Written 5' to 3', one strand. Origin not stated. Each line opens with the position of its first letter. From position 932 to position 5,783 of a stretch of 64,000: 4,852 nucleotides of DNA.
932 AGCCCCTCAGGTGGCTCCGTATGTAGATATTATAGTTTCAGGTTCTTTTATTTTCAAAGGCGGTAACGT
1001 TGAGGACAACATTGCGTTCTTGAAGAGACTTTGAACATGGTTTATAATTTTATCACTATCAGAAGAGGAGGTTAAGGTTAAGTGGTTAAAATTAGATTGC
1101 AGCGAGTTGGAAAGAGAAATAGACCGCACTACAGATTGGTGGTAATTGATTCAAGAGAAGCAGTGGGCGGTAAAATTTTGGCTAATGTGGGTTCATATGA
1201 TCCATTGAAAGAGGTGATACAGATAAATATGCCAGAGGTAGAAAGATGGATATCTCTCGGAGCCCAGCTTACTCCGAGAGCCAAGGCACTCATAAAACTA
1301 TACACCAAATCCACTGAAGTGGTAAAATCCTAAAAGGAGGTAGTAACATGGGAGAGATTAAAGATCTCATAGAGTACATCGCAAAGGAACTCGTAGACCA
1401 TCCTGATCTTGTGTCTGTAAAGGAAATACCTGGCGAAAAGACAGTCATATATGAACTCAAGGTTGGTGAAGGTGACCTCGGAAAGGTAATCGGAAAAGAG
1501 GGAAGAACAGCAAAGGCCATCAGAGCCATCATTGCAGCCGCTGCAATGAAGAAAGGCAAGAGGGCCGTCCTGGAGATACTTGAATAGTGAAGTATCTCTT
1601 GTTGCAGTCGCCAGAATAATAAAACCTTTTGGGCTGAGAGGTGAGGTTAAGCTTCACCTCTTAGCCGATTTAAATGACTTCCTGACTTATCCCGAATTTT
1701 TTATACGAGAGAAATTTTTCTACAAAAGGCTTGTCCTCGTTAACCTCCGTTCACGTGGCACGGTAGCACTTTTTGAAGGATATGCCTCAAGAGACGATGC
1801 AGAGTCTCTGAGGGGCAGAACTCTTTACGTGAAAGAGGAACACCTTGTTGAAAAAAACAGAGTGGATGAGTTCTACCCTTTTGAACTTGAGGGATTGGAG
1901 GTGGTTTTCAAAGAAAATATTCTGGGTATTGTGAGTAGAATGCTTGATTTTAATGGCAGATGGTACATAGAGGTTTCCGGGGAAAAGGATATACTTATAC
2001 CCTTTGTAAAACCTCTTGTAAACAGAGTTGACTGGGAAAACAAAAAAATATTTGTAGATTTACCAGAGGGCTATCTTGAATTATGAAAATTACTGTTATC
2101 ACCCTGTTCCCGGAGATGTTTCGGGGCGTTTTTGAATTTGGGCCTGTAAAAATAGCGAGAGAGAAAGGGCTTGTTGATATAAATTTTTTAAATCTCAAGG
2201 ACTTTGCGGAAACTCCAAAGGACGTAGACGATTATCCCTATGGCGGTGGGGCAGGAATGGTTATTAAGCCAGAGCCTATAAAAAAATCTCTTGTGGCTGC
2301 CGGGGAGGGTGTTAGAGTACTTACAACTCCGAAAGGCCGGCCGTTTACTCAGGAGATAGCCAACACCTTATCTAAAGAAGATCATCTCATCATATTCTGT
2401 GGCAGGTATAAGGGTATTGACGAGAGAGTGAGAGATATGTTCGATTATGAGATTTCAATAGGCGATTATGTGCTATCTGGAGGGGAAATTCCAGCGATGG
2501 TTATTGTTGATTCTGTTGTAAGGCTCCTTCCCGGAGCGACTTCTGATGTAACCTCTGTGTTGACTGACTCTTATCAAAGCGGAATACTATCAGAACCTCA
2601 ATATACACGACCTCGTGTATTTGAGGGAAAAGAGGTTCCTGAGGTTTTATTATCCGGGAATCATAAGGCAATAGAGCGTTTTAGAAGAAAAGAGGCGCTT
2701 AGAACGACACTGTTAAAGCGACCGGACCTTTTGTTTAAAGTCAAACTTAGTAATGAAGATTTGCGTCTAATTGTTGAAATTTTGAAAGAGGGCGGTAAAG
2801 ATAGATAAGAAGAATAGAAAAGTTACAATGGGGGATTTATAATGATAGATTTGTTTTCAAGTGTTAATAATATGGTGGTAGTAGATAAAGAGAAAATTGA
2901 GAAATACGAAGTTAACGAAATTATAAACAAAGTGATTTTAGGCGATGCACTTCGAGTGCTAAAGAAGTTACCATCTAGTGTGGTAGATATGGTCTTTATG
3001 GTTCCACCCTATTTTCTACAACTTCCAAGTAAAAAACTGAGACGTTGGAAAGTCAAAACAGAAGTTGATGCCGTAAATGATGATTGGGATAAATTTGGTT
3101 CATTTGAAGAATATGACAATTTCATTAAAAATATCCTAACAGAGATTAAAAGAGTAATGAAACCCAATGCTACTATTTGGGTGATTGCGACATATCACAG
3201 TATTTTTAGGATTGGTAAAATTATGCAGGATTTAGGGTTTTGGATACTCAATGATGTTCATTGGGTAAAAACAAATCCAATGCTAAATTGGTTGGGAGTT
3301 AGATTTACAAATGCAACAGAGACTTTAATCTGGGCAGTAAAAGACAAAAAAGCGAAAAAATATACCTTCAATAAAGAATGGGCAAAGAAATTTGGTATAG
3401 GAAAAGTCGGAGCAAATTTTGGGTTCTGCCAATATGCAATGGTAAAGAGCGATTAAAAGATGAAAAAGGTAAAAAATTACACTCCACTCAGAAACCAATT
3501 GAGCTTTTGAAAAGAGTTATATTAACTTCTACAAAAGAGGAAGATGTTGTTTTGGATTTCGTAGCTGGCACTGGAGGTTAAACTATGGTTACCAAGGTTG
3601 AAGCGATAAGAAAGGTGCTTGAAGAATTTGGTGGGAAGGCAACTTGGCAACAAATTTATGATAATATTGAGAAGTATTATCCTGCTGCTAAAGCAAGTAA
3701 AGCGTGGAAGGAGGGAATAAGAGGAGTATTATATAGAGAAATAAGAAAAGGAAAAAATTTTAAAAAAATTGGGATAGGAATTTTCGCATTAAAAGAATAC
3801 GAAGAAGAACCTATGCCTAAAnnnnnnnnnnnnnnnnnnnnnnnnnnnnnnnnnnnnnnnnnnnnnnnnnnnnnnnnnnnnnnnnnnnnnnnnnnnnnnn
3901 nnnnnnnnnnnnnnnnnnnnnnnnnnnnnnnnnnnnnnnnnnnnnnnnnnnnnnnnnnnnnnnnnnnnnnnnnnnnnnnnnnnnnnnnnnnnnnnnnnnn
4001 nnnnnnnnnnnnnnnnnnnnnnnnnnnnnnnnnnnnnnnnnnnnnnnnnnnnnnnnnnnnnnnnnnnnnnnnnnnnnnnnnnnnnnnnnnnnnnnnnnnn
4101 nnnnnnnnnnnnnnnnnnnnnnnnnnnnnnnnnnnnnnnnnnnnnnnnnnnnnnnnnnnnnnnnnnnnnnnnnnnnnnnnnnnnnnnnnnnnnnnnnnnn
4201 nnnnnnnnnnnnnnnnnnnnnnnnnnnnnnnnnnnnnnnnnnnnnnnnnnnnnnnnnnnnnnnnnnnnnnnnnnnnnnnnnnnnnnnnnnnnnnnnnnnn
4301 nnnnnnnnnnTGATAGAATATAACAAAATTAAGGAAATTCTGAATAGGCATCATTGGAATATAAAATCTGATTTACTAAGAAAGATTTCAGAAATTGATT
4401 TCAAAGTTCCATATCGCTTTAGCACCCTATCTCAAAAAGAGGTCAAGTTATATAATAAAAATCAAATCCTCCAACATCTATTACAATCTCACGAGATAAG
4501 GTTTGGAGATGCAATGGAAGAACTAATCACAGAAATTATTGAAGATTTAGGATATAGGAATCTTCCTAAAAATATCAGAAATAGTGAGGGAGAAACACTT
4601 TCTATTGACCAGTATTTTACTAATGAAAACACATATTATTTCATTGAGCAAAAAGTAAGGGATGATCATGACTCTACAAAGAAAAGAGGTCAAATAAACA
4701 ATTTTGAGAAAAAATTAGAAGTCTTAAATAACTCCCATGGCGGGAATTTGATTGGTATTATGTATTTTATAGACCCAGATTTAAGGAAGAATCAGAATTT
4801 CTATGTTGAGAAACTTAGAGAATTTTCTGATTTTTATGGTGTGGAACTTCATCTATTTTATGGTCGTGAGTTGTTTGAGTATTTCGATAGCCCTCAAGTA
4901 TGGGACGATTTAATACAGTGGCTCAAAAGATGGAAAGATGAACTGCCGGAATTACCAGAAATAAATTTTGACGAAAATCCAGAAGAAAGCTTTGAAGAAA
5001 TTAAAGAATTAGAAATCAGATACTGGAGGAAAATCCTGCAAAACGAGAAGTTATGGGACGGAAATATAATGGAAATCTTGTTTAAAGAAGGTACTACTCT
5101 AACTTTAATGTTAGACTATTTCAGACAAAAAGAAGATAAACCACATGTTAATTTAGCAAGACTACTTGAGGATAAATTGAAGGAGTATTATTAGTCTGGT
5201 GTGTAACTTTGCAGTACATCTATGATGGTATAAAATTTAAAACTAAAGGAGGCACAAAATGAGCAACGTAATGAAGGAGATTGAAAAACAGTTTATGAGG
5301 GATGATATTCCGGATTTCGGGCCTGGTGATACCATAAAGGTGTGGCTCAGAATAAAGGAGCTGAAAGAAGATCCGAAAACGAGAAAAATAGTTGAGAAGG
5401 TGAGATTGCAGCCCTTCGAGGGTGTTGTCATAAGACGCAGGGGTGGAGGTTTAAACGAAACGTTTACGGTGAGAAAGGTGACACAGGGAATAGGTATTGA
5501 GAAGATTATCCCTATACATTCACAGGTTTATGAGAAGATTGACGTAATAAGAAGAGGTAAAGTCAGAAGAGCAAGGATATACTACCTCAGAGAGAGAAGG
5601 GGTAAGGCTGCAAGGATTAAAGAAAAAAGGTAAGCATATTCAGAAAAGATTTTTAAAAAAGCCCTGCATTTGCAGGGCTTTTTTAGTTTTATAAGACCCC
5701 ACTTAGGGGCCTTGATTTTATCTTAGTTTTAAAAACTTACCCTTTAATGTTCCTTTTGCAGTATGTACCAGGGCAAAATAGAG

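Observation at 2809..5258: Low-GC three-gene insertion splits the near-universal trmD-rplS linkage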

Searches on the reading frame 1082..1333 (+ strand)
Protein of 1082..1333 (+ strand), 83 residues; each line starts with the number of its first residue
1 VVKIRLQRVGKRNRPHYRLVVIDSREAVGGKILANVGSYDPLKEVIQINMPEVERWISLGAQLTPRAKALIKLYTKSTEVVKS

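Call 4: search_protein_families(library=pfam, proteins=[window:1082-1333:+], max_evalue=0.01)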
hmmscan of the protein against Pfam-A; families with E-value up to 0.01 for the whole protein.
window:1082-1333:+ (83 aa): 1 family
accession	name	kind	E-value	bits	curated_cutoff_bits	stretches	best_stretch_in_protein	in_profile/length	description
PF00886.24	Ribosomal_S16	-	8.9e-17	61.2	27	1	8-64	1-62/62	Ribosomal protein S16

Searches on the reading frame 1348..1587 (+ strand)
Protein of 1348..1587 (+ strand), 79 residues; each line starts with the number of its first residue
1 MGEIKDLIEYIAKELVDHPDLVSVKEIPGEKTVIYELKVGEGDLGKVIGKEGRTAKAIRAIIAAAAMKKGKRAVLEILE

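Call 4: search_protein_families(library=pfam, proteins=[window:1348-1587:+], max_evalue=0.01)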
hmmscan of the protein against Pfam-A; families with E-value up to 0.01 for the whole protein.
window:1348-1587:+ (79 aa): 2 families
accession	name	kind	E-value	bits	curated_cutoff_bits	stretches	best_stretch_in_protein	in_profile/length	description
PF13083.13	KH_KhpA-B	-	2.8e-23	82.1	32.1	1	5-77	1-73/73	KhpA/KhpB, KH domain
PF22482.2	AsnC_trans_reg_3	-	0.0086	16.6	24.4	1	5-61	21-77/95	PF0864 C-terminal dimeric alpha+beta barrel domain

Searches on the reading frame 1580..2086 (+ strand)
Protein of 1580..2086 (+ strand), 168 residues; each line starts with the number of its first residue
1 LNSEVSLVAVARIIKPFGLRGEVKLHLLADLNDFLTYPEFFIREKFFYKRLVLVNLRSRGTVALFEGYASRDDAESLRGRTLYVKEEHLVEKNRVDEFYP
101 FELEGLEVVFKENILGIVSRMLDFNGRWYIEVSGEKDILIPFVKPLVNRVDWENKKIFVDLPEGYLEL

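Call 4: search_protein_families(library=pfam, proteins=[window:1580-2086:+], max_evalue=0.01)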
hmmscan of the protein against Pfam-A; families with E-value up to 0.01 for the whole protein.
window:1580-2086:+ (168 aa): 3 families
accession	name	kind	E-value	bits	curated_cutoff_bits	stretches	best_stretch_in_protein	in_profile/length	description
PF01782.24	RimM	-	3.8e-15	56.3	23.5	1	10-87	2-83/84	RimM N-terminal domain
PF24986.1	PRC_RimM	-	5.8e-10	39.1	27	1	101-164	2-68/69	RimM PRC barrel domain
PF05239.21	PRC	-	6.8e-07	29.6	21.2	1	96-164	2-76/78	PRC-barrel domain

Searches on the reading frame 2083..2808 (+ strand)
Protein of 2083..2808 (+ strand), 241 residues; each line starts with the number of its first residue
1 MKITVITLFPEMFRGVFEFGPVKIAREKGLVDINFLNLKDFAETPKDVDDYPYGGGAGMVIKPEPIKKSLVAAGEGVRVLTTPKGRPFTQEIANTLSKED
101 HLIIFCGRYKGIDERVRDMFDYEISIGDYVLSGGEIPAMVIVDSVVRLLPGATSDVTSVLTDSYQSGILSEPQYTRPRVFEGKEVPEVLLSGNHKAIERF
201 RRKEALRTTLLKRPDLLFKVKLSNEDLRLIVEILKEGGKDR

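Call 4: search_protein_families(library=pfam, proteins=[window:2083-2808:+], max_evalue=0.01)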
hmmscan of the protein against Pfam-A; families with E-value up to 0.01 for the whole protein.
window:2083-2808:+ (241 aa): 1 family
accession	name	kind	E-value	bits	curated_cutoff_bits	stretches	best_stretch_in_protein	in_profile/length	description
PF01746.26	tRNA_m1G_MT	-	8.6e-54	182.7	27.3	1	25-214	4-195/195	tRNA (Guanine-1)-methyltransferase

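Call 9: find_encoding_contigs(protein=window:2083-2808:+, flank=8000, max_places=8)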
Protein window:2083-2808:+ (241 aa): 3 contigs read that carry it; 1 place shown.
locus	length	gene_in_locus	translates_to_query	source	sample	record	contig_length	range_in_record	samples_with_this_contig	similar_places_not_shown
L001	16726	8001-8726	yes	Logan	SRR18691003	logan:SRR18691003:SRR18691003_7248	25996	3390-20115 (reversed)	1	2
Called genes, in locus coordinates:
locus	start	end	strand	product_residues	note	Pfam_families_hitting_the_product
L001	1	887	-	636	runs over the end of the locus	PF01520:Amidase_3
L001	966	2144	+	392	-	-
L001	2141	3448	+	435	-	PF01171:ATP_bind_3, PF11734:TilS_C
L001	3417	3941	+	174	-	PF00156:Pribosyltran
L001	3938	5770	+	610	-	PF06480:FtsH_ext, PF06068:TIP49 (weak), PF13191:AAA_16 (faint), PF00004:AAA, PF07728:AAA_5 (faint), PF17862:AAA_lid_3, PF01434:Peptidase_M41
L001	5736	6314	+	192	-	PF12917:YfbR-like, PF13023:HD_3, PF01966:HD (weak)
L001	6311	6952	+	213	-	PF00834:Ribul_P_3_epim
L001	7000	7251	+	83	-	PF00886:Ribosomal_S16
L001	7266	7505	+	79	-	PF13083:KH_KhpA-B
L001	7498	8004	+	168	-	PF01782:RimM, PF05239:PRC (weak), PF24986:PRC_RimM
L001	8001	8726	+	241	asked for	PF01746:tRNA_m1G_MT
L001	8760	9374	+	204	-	PF01555:N6_N4_Mtase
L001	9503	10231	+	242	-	PF27126:NmeDI_C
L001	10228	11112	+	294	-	PF09520:HinfI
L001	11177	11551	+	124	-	PF01245:Ribosomal_L19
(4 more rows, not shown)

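Call 11: find_related_loci(query=window:2083-2805:+, collection=genome_contigs, flank=7000)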
Query window:2083-2805:+ (241 aa) in genome_contigs; peptide patterns used: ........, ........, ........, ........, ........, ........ (x = any residue, [..] = any of these).
485 stretches matched a pattern; 318 encode a relative of the query (tblastn E <= 1e-3); the best 80 are kept; 80 distinct loci.
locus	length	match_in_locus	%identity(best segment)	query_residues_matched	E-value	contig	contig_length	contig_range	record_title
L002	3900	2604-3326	85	1-241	5e-142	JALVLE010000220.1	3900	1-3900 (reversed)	MAG: candidate division WOR-3 bacterium isolate A1_metabat2_scaf2bin.263 A1_NODE_31175_length_3900_cov_3.218394, whole g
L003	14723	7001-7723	77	1-241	3e-128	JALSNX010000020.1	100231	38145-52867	MAG: candidate division WOR-3 bacterium isolate 356-284_metabat1_scaf2bin.077 356-284_scaffold_38_c1, whole genome shotg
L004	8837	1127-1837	74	1-237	2e-120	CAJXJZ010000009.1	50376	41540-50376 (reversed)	TPA_asm: uncultured bacterium isolate SRR4023291_bin.14_MetaBAT_v2.12.1_MAG genome assembly, contig: NODE_54_length_5037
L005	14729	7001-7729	51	1-238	7e-77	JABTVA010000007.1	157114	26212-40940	MAG: Deltaproteobacteria bacterium isolate H5_GWC seq007, whole genome shotgun sequence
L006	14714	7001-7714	49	1-231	3e-76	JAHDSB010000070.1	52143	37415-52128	MAG: Clostridia bacterium isolate SV3-B14.1 k141_63140, whole genome shotgun sequence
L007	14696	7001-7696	52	1-225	7e-76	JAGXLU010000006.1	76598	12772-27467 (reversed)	MAG: Halanaerobiales bacterium isolate GSL_CB2_7 NODE_20_length_76598_cov_16.8137, whole genome shotgun sequence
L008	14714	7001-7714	52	1-230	4e-75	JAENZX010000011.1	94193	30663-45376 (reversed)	MAG: Thermincola ferriacetica isolate BM5_bin.18 BM5_bin18_NODE_112_length_94193_cov_8.820253, whole genome shotgun sequ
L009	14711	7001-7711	51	1-230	4e-75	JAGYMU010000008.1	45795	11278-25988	MAG: Halanaerobiales bacterium isolate M55B127 8, whole genome shotgun sequence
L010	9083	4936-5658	50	1-236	6e-74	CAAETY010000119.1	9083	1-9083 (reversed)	MAG TPA_asm: Peptococcaceae bacterium, isolate HGM14211, WGS project CAAETY010000000 data, contig: ERS608579_47_k95_1326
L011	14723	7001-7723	49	1-232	6e-74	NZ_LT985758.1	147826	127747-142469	Selenomonas massiliensis strain Marseille-P4036, whole genome shotgun sequence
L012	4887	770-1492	49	1-236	1e-73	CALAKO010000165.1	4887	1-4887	MAG TPA_asm: uncultured Peptococcaceae bacterium isolate SRR7658648_bin.69_CONCOCT_v1.1_MAG genome assembly, contig: ERZ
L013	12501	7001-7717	50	1-236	1e-73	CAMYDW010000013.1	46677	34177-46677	MAG TPA_asm: uncultured Peptococcaceae bacterium isolate SRR17635698_bin.14_metaWRAP_v1.3_MAG genome assembly, contig: E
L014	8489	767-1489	50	1-236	1e-73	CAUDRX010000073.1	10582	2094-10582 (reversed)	MAG TPA_asm: uncultured Peptococcaceae bacterium isolate SRR18940290_bin.51_MetaWRAP_v1.3_MAG genome assembly, contig: E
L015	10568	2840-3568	49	1-236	3e-73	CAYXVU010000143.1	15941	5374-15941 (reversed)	MAG TPA_asm: uncultured Clostridia bacterium isolate SRP237561_co1_1 genome assembly, contig: NODE_6417_length_15941_cov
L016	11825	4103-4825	50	1-236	4e-73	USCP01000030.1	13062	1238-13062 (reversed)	uncultured Peptococcaceae bacterium isolate UMGS1590 genome assembly, contig: NODE_743_length_13062_cov_3.35681, whole g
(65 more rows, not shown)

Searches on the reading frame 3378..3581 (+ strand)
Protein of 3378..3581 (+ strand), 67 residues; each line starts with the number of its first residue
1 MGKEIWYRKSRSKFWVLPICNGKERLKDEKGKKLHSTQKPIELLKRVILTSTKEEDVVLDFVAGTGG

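Call 4: search_protein_families(library=pfam, proteins=[window:3378-3581:+], max_evalue=0.01)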
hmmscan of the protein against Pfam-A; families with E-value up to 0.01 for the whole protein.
window:3378-3581:+ (67 aa): 1 family
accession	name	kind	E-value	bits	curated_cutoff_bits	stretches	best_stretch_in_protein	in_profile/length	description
PF01555.25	N6_N4_Mtase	-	1.6e-13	51.6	26.7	1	9-66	138-193/221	DNA methylase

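Call 5: search_protein_families(library=ncbifam, proteins=[window:3378-3581:+], max_evalue=1)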
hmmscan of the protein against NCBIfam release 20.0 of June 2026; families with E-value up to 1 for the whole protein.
window:3378-3581:+ (67 aa): 3 families
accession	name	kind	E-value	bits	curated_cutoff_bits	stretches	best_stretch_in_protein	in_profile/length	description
NF050803.1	DnaMtaseCcrMCaul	equivalog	1.2e-20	73.8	830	1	11-66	163-217/350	adenine-specific DNA-methyltransferase CcrM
NF008572.0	PRK11524.1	equivalog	1.8e-07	30.6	292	1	34-65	194-225/294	adenine-specific DNA-methyltransferase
NF010253.0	PRK13699.1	subfamily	0.00077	19.2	244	1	30-66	139-175/226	DNA methyltransferase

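Call 6: search_protein_families(library=padloc, proteins=[window:3378-3581:+], max_evalue=1)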
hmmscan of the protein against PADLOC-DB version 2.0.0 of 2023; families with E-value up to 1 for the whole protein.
window:3378-3581:+ (67 aa): 38 families (the best 25 are shown)
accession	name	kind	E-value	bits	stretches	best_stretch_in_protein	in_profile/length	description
PDLC03216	MTase_II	-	5.7e-23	79.5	1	13-66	172-225/364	Type II methyltransferase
PDLC03738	oMTase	-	9.5e-21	71.9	1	14-66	183-235/376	orphan methyltransferase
PDLC03371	MTase_II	-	4.9e-12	43.9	1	9-66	170-222/260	Type II methyltransferase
PDLC03299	MTase_II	-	9.2e-10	36.5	1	29-66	190-227/296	Type II methyltransferase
PDLC03641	MTase_III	-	7.9e-09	32.6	1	20-66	376-422/657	Type III methyltransferase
PDLC03300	MTase_II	-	4.5e-08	30.5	1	30-66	210-246/302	Type II methyltransferase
PDLC03635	MTase_III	-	4.8e-08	30.1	1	11-66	490-542/708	Type III methyltransferase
PDLC03634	MTase_III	-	1.8e-07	28.5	1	21-66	375-420/621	Type III methyltransferase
PDLC03251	MTase_II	-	8.4e-07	26.5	1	26-66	196-236/282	Type II methyltransferase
PDLC03638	MTase_III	-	9.4e-07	25.5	1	12-66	599-647/816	Type III methyltransferase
PDLC03339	MTase_II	-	1.1e-06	25.7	1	13-66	193-241/399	Type II methyltransferase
PDLC03265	MTase_II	-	5.2e-06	24.1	1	30-66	264-298/333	Type II methyltransferase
PDLC03278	MTase_II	-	7.1e-06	23.7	1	25-66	275-316/390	Type II methyltransferase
PDLC03636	MTase_III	-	9.5e-06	22.6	1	29-66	338-375/575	Type III methyltransferase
PDLC03241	MTase_II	-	2.1e-05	21.7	1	30-66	367-403/447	Type II methyltransferase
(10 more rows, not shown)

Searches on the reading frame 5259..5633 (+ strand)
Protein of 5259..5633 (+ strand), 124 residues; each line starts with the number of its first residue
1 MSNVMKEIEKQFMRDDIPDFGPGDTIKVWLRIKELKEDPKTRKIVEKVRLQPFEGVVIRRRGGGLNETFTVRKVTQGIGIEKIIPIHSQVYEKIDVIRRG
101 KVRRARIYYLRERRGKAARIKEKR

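Call 4: search_protein_families(library=pfam, proteins=[window:5259-5633:+], max_evalue=0.01)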
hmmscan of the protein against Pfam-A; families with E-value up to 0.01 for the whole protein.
window:5259-5633:+ (124 aa): 1 family
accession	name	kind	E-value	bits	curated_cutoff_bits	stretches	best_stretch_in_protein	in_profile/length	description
PF01245.26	Ribosomal_L19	-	1.3e-40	138.3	22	1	4-123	2-111/111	Ribosomal protein L19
